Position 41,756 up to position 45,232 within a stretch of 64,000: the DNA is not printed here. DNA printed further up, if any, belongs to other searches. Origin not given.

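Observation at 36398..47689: Candidate phage-encoded glycan assembly and decoration system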

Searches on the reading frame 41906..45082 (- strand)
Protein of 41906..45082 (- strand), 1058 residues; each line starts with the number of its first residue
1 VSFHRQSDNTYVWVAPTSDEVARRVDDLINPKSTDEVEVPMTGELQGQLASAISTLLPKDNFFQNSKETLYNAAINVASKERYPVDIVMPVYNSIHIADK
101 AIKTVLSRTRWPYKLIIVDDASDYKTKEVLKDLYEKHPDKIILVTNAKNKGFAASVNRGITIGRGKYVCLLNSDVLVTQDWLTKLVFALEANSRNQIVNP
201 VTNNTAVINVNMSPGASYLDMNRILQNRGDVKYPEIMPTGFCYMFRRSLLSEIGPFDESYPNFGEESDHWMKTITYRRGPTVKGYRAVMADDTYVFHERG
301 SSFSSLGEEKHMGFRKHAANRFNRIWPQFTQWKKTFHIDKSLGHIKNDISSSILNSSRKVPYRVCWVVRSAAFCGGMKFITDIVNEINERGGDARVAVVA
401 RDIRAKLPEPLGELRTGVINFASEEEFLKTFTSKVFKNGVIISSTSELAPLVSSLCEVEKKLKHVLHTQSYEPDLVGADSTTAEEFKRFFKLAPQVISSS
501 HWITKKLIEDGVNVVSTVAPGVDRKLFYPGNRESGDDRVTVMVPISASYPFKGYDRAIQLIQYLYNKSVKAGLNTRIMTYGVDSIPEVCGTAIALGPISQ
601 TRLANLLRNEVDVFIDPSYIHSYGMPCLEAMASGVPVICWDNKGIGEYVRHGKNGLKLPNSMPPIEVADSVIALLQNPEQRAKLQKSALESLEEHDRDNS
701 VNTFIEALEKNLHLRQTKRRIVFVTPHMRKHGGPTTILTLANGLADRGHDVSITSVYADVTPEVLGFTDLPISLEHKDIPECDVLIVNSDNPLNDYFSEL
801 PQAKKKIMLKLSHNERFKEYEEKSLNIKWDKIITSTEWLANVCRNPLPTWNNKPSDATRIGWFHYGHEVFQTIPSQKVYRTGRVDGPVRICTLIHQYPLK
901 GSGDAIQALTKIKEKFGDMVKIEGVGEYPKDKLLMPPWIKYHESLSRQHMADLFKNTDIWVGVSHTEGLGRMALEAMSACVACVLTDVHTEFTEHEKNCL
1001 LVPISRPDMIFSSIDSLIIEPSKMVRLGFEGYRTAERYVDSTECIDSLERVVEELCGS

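Call 3: search_protein_families(library=pfam, proteins=[window:41906-45082:-], max_evalue=0.01)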
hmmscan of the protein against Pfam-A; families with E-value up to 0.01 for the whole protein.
window:41906-45082:- (1058 aa): 8 families
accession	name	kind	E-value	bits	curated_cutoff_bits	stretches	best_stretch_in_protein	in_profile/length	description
PF00534.26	Glycos_transf_1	-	1.6e-28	99.8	26.4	2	595-688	78-169/172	Glycosyl transferases group 1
PF13692.12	Glyco_trans_1_4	-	3.5e-26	92.6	27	2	595-677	64-142/142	Glycosyl transferases group 1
PF00535.33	Glycos_transf_2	-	8.4e-26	91.3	23.3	1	87-253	2-167/168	Glycosyl transferase family 2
PF13524.12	Glyco_trans_1_2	-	8.8e-09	35.9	25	1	621-704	61-142/144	Glycosyl transferase-like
PF10111.15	Glyco_tranf_2_2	-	1.3e-08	35.1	27.3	1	103-266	17-191/276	Glycosyltransferase like family 2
PF20706.3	GT4-conflict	-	5.3e-08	32.7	26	1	600-652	272-323/385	Family 4 Glycosyltransferase in conflict systems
PF13641.12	Glyco_tranf_2_3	-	7.3e-06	26.6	27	1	89-304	7-218/230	Glycosyltransferase like family 2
PF13439.12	Glyco_transf_4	-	0.00018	22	28.5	0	732-754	3-25/170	Glycosyltransferase Family 4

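Call 11: search_protein_families(library=phrogs, proteins=[window:41906-45082:-], max_evalue=0.001)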
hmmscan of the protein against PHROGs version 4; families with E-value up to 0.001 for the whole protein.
window:41906-45082:- (1058 aa): 7 families
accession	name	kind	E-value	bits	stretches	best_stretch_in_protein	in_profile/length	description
phrog_2170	-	moron, auxiliary metabolic gene and host takeover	6.1e-25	89.1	2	458-710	99-371/374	glycosyltransferase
phrog_4356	-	moron, auxiliary metabolic gene and host takeover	5e-12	46.7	1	472-649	64-232/307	glycosyltransferase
phrog_3692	-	moron, auxiliary metabolic gene and host takeover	4.5e-07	31.2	1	85-199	4-121/205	glycosyltransferase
phrog_841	-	moron, auxiliary metabolic gene and host takeover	5.3e-07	30.4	1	86-191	5-113/309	GtrB-like O-antigen conversion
phrog_26352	-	unknown function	1.8e-06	28.1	1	613-719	241-340/346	-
phrog_2456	-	moron, auxiliary metabolic gene and host takeover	1e-05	26.3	1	97-275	17-173/239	glycosyltransferase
phrog_22739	-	moron, auxiliary metabolic gene and host takeover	8.6e-05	22.7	1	85-187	4-107/327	GtrB-like O-antigen conversion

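Call 17: find_related_loci(query=window:41906-45082:-, collection=viral_contigs, flank=10000)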
Query window:41906-45082:- (1058 aa) in viral_contigs; peptide patterns used: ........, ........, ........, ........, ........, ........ (x = any residue, [..] = any of these).
32 stretches matched a pattern; 4 encode a relative of the query (tblastn E <= 1e-3); 4 distinct loci.
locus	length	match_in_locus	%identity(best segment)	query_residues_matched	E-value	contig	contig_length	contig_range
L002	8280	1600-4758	79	1-1054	0e+0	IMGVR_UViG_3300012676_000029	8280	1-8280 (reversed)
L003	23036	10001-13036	44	38-1055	0e+0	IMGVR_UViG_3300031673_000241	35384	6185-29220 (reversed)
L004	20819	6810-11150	66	1-1056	0e+0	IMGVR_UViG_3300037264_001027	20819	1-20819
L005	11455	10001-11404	42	12-475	6e-114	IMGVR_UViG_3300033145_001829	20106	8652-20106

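Call 18: search_dna_similar(query=window:41906-45082:-, collection=phages, mode=protein, max_rows=20)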
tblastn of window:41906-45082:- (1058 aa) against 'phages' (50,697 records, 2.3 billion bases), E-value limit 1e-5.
Records with a match: 13; places in all: 13; records where one place covers at least 80% of the query: 0.
Best place of each record, by identity: <60% 13.
By first word of the organism name: Bacteriophage 11; Enterococcus 2.
By host as written in the record: - 12; Enterococcus faecalis 1.
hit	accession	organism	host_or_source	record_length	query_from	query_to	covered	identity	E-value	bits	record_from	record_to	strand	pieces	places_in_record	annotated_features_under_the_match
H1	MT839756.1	Bacteriophage sp.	human fecal samples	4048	87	291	19%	27.4%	2e-7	62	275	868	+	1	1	record has no annotation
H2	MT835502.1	Bacteriophage sp.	human fecal samples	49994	70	303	22%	22.6%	2e-7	62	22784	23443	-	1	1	record has no annotation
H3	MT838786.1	Bacteriophage sp.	human fecal samples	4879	54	196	14%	27.5%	7e-8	63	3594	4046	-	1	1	record has no annotation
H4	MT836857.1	Bacteriophage sp.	human fecal samples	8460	74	193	11%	31.7%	4e-6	57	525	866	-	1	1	record has no annotation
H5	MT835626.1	Bacteriophage sp.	human fecal samples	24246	56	193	13%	27.5%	8e-7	60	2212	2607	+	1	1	record has no annotation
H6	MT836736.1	Bacteriophage sp.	human fecal samples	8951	85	181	9%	36.1%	4e-6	57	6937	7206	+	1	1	record has no annotation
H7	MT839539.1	Bacteriophage sp.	human fecal samples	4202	85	192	10%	30.6%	2e-7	62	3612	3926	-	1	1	record has no annotation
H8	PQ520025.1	Enterococcus phage IME_EF3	-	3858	81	176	9%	34.4%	4e-8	64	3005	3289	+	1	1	record has no annotation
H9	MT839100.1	Bacteriophage sp.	human fecal samples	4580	85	200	11%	28.4%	4e-6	57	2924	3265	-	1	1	record has no annotation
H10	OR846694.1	Enterococcus phage Efs 1-1-1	Enterococcus faecalis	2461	85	190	10%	29.2%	4e-6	57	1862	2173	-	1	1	record has no annotation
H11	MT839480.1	Bacteriophage sp.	human fecal samples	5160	82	190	10%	28.4%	6e-6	57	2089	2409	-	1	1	record has no annotation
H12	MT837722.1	Bacteriophage sp.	human fecal samples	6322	85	200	11%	25.9%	3e-6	57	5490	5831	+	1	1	record has no annotation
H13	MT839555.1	Bacteriophage sp.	human fecal samples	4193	85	174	9%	28.9%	5e-7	60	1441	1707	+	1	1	record has no annotation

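Call 38: search_protein_families(library=ncbifam, proteins=[window:41906-45082:-], max_evalue=0.001)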
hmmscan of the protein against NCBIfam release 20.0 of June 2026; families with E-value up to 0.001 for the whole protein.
window:41906-45082:- (1058 aa): 37 families (the best 25 are shown)
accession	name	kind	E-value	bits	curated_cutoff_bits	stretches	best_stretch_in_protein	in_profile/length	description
NF041876.1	EPS_EpsE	equivalog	2.3e-22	79.8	400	2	595-695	281-379/389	exopolysaccharide biosynthesis GT4 family glycosyltransferase EpsE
TIGR03999.1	thiol_BshA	equivalog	1.7e-18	66.7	273.7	2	603-709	266-371/375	N-acetyl-alpha-D-glucosaminyl L-malate synthase BshA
TIGR03449.1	mycothiol_MshA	equivalog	2.1e-17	63.2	462.5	1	596-706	290-398/406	D-inositol-3-phosphate glycosyltransferase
NF053739.1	GlytfEpsEBac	equivalog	1.6e-16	60.1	450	1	85-199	3-117/265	glycosyltransferase EpsE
TIGR03088.1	stp2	hypoth_equivalog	1.1e-15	57.6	409.05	2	600-695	263-356/374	TIGR03088 family PEP-CTERM/XrtA system glycosyltransferase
TIGR04047.1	MSMEG_0565_glyc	hypoth_equivalog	1.7e-15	57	259.85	1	589-705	256-368/373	MSMEG_0565 family glycosyltransferase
NF047683.1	TeichurnBiosyTuaG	equivalog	5.3e-15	55.7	400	1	84-187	7-109/252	teichuronic acid biosynthesis protein TuaG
TIGR03937.1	PgaC_IcaA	equivalog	7.2e-15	54.8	422.3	1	63-256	25-218/407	poly-beta-1,6-N-acetyl-D-glucosamine synthase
NF041875.1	EPS_EpsD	equivalog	5.2e-13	49.1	370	1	85-299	1-208/325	exopolysaccharide biosynthesis glycosyltransferase EpsD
NF053787.1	GlcN_PG_synth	equivalog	7.5e-13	48.1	480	1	486-706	137-354/361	N-acetylglucosaminyl phosphatidylglycerol synthase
NF038229.1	Glyco4_Geo_Pelo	equivalog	1.9e-12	46.8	400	2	550-692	172-316/338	GPMC system family 4 glycosyltransferase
TIGR03965.1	mycofact_glyco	equivalog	7.1e-12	44.9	280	1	82-271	73-261/467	mycofactocin biosynthesis glycosyltransferase MftF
NF047880.1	glyco_SdgA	exception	1.2e-11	43.9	800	1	611-698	390-477/488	serine-aspartate repeat adhesin O-glycosyltransferase SdgA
TIGR02149.1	glgA_Coryne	subfamily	1.6e-11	44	302.4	1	603-685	277-363/391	glycogen synthase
NF050050.1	ProtGlycPglI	equivalog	4.3e-11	42.7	500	1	86-273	5-185/306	GalNAc(5)-diNAcBac-PP-undecaprenol beta-1,3-glucosyltransferase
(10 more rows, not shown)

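Call 46: search_solved_structures(query=window:41906-45082:-, max_evalue=0.001)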
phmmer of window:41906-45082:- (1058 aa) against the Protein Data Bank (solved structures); distinct sequences matched with E-value up to 0.001: 16.
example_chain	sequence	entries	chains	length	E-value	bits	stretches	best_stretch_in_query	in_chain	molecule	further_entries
2z87_A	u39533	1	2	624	2.7e-11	45.2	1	58-180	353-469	Chondroitin synthase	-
2z86_A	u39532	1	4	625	2.7e-11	45.2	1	58-180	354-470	Chondroitin synthase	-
3bcv_A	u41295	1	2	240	6.5e-08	34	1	85-182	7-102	Putative glycosyltransferase protein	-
5hea_A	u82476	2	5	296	1.8e-07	32.6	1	85-194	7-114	Putative glycosyltransferase (GalT1)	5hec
3c4q_A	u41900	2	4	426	2e-07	32.4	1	514-691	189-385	Predicted glycosyltransferases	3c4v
3c48_A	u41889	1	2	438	2.1e-07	32.3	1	514-691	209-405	Predicted glycosyltransferases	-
6p61_A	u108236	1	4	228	4.9e-07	31.1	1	83-189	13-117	Glycosyltransferase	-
7qsg_A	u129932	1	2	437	7.7e-06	27.1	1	487-658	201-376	D-inositol 3-phosphate glycosyltransferase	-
1h7l_A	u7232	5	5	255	9.2e-06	26.9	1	85-201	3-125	SPORE COAT POLYSACCHARIDE BIOSYNTHESIS PROTEIN SPSA | PROTEIN (SPORE COAT POLYSACCHARIDE BIOSYNTHESIS PROTEIN SPSA)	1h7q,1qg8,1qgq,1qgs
8b5s_B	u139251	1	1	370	2.2e-05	25.6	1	539-689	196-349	UDP-glucose:(Heptosyl) LPS alpha 1,3-glucosyltransferase WaaG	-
8b5q_A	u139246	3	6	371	2.3e-05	25.6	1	539-689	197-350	UDP-glucose:(Heptosyl) LPS alpha 1,3-glucosyltransferase WaaG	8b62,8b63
8b5s_A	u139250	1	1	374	2.3e-05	25.6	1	539-689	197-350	UDP-glucose:(Heptosyl) LPS alpha 1,3-glucosyltransferase WaaG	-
5mlz_A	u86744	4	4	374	2.7e-05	25.4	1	84-193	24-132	Dolichol monophosphate mannose synthase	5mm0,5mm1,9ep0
9v0l_A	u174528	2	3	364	4e-05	24.8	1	605-658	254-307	tetrahydrobiopterin glucosyltransferases | tetrahydrobiopterin glucosyltransferase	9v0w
2jjm_A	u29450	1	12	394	5.2e-05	24.4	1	602-706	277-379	GLYCOSYL TRANSFERASE, GROUP 1 FAMILY PROTEIN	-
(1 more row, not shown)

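Call 56: find_homologous_proteins(query=window:41906-45082:-, region=1-1058, max_evalue=1e-10)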
Query window:41906-45082:-, residues 1-1058 (1058 aa): 387 proteins with E <= 1e-10 among 8000 candidates; the best 120 are listed.
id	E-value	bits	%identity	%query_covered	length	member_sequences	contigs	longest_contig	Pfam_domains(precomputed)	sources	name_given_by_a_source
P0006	0.0e+0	2453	100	100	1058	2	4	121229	PF10111.15,PF13641.13,PF00534.27,PF13524.13,PF00535.33,PF20706.4,PF13692.13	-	-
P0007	0.0e+0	1971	79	98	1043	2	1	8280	PF10111.15,PF13641.13,PF00534.27,PF13524.13,PF00535.33,PF13692.13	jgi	-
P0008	0.0e+0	1794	71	100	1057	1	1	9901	PF10111.15,PF13641.13,PF00534.27,PF13524.13,PF00535.33,PF20706.4,PF13692.13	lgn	-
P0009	0.0e+0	1653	66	75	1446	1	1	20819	PF10111.15,PF13641.13,PF00534.27,PF13524.13,PF14528.12,PF00535.33,PF20706.4,PF13692.13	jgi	jgi:glycosyltransferase involved in cell wall biosynthesis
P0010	0.0e+0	1225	52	100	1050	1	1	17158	PF13641.13,PF00534.27,PF13524.13,PF00535.33,PF20706.4,PF13692.13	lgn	-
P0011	0.0e+0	1200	52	100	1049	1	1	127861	PF10111.15,PF13641.13,PF00534.27,PF00535.33,PF20706.4,PF13692.13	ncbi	-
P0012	0.0e+0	1179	49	99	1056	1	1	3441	PF00534.27,PF13524.13,PF00535.33,PF20706.4,PF13692.13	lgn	-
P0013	0.0e+0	1178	53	91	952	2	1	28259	PF10111.15,PF13641.13,PF00534.27,PF13524.13,PF00535.33,PF13692.13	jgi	jgi:GT2 family glycosyltransferase/glycosyltransferase involved in cell wall biosynthesis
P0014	0.0e+0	1176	51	100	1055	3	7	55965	PF13641.13,PF00534.27,PF13524.13,PF00535.33,PF20706.4,PF13692.13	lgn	-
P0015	0.0e+0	1158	50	100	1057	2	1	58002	PF10111.15,PF13641.13,PF00534.27,PF13524.13,PF00535.33,PF13692.13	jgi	jgi:glycosyltransferase involved in cell wall biosynthesis/GT2 family glycosyltransferase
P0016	0.0e+0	1145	50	100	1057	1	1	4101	PF13641.13,PF00534.27,PF13524.13,PF00535.33,PF13692.13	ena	-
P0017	0.0e+0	1143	50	100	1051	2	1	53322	PF10111.15,PF13641.13,PF00534.27,PF00535.33,PF20706.4,PF13692.13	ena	-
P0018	0.0e+0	1139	50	74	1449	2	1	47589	PF10111.15,PF00534.27,PF13524.13,PF14528.12,PF13439.13,PF00535.33,PF13692.13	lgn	-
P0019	0.0e+0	1137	49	99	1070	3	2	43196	PF13641.13,PF00534.27,PF13524.13,PF00535.33,PF20706.4,PF13692.13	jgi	jgi:glycosyltransferase involved in cell wall biosynthesis/GT2 family glycosyltransferase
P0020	0.0e+0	1133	50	99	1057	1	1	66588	PF10111.15,PF13641.13,PF00534.27,PF13524.13,PF00535.33,PF20706.4,PF13692.13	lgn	-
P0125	1.6e-274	932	41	100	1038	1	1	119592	PF10111.15,PF13641.13,PF00534.27,PF13524.13,PF00535.33,PF13692.13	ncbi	-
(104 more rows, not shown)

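Call 57: find_encoding_contigs(protein=P0011, flank=10000, max_places=1)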
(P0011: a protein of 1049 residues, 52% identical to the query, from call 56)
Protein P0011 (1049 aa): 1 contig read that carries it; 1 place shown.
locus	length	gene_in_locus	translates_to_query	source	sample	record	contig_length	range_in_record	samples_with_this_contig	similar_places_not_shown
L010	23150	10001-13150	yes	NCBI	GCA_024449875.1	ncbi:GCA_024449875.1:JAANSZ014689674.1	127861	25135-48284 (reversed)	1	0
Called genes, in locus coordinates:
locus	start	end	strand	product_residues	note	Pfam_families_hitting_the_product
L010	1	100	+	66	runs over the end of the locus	PF19575:HTH_58 (weak)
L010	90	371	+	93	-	PF00166:Cpn10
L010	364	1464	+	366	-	PF00154:RecA_N, PF08423:Rad51 (weak), PF06745:ATPase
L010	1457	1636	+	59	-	-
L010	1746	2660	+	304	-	PF00149:Metallophos (faint)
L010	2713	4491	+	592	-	PF02463:SMC_N, PF13558:SbcC_Walker_B (weak)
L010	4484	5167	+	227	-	PF00574:CLP_protease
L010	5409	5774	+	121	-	-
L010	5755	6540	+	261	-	PF00149:Metallophos (faint)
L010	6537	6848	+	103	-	-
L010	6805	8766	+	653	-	PF17975:RNR_Alpha, PF21995:RNR-II_ins_dom, PF02867:Ribonuc_red_lgC (faint)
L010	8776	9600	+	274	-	PF02511:Thy1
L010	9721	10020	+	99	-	-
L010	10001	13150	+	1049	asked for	PF00535:Glycos_transf_2, PF10111:Glyco_tranf_2_2 (weak), PF13641:Glyco_tranf_2_3, PF00534:Glycos_transf_1 (weak), PF13692:Glyco_trans_1_4 (weak), PF20706:GT4-conflict (faint), PF00534:Glycos_transf_1, PF13692:Glyco_trans_1_4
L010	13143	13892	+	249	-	PF00535:Glycos_transf_2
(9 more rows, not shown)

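Call 58: find_encoding_contigs(protein=P0125, flank=10000, max_places=1)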
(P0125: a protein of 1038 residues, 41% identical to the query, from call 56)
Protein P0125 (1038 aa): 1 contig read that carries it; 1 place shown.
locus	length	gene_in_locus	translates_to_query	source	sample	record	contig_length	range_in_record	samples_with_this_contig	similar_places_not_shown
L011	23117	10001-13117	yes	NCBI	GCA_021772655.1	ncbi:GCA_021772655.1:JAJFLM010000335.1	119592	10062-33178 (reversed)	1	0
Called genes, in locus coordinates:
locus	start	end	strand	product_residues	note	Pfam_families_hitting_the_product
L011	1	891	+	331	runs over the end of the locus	-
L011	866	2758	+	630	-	PF13558:SbcC_Walker_B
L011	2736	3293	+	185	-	PF00574:CLP_protease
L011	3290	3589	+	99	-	-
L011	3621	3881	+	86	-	-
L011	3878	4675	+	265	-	PF00149:Metallophos (weak)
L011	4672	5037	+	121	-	PF26948:DUF8296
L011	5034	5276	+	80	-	-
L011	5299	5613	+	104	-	-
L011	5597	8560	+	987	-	PF00317:Ribonuc_red_lgN (weak), PF17975:RNR_Alpha, PF14528:LAGLIDADG_3 (faint), PF21995:RNR-II_ins_dom, PF02867:Ribonuc_red_lgC (faint)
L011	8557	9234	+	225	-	PF02511:Thy1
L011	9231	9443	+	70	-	PF24729:Acb2_Tad1_hairpin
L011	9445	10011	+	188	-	PF21448:DNMK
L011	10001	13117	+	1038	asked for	PF00535:Glycos_transf_2, PF10111:Glyco_tranf_2_2 (weak), PF13641:Glyco_tranf_2_3, PF13692:Glyco_trans_1_4, PF00534:Glycos_transf_1, PF13692:Glyco_trans_1_4, PF13524:Glyco_trans_1_2 (weak)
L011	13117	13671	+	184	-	PF07463:NUMOD4 (weak), PF13392:HNH_3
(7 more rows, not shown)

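Call 69: find_related_loci(query=A1, collection=viral_contigs, flank=10000)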
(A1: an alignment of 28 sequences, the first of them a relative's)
Query A1 (1058 aa) in viral_contigs; peptide patterns used: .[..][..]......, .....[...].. (x = any residue, [..] = any of these).
92 stretches matched a pattern; 52 encode a relative of the query (tblastn E <= 1e-3); 52 distinct loci.
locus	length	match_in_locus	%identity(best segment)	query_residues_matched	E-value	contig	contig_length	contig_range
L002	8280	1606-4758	79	3-1054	0e+0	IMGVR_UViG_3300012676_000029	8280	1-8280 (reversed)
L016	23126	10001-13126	48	3-1056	0e+0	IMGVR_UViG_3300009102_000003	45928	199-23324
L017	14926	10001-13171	48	3-1057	0e+0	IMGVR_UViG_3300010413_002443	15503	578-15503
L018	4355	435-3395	50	62-1056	0e+0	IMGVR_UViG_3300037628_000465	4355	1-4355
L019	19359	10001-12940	49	85-1052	0e+0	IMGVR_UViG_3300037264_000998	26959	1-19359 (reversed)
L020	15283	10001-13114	47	25-1052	0e+0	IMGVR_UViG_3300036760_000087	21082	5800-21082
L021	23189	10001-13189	46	13-1055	0e+0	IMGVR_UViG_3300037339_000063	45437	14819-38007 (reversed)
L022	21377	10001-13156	45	1-1056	0e+0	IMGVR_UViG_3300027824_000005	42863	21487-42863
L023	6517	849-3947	43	13-1055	0e+0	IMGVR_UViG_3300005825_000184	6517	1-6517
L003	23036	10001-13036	44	38-1055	0e+0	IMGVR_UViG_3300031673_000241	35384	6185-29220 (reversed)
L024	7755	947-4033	43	13-1057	0e+0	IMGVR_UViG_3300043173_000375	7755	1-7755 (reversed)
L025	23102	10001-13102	42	13-1055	0e+0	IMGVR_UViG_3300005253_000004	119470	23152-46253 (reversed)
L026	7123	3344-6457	42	8-1055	0e+0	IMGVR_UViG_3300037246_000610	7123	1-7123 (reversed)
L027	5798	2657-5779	42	1-1055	0e+0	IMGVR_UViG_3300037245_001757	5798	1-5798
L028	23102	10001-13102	42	13-1055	0e+0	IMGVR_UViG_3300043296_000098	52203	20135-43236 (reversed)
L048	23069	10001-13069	40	12-1054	0e+0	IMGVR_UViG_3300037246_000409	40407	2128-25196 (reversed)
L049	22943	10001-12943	39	79-1055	0e+0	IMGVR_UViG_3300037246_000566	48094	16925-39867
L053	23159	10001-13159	41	3-1058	0e+0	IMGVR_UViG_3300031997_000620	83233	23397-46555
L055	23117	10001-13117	43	8-1056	0e+0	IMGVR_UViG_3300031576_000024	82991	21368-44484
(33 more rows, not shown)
